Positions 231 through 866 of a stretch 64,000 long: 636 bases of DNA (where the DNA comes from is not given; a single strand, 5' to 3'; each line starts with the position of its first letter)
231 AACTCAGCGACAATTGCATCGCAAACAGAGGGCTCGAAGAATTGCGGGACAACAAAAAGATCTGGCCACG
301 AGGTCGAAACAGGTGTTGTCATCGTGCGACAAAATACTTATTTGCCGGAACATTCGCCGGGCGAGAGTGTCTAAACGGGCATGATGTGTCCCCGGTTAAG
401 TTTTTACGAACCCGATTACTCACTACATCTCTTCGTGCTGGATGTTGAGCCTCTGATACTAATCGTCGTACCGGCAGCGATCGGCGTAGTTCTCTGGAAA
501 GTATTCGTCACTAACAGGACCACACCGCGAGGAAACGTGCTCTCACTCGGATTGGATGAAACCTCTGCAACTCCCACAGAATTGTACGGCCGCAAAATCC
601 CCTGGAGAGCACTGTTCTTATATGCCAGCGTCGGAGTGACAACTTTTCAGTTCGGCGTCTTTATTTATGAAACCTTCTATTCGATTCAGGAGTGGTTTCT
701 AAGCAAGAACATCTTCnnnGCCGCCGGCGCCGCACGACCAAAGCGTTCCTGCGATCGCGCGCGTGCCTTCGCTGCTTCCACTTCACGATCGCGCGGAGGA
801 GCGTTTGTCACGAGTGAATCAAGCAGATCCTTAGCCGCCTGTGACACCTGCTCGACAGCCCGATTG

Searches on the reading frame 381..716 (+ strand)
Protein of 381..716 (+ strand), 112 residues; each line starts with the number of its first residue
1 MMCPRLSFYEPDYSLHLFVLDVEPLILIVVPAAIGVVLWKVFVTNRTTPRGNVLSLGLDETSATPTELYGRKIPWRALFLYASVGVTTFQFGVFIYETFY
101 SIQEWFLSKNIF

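Call 81: search_protein_families(library=padloc, alignment_id=A6, max_evalue=0.00001)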
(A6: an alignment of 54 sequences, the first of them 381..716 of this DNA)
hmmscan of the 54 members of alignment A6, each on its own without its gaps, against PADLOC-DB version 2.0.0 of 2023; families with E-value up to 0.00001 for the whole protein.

A. member 1, window:381-716:+ (112 aa): 0 families

B. families by the number of members that match (of 54 scanned): 8 families
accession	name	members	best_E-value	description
PDLC02919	HEAT-ARM_XIII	4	1.7e-16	-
PDLC03759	RT_UG21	2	5.8e-11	DRT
PDLC04832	PDC-S03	1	4.4e-32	-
PDLC04833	PDC-S03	1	7e-21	-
PDLC04834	PDC-S03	1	4.1e-17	-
PDLC04835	PDC-S03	1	5.6e-12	-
PDLC01995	RtcR_PspF2--CARF_AAA_HTH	1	1.1e-08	-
PDLC02158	Avs1a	1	4.6e-06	-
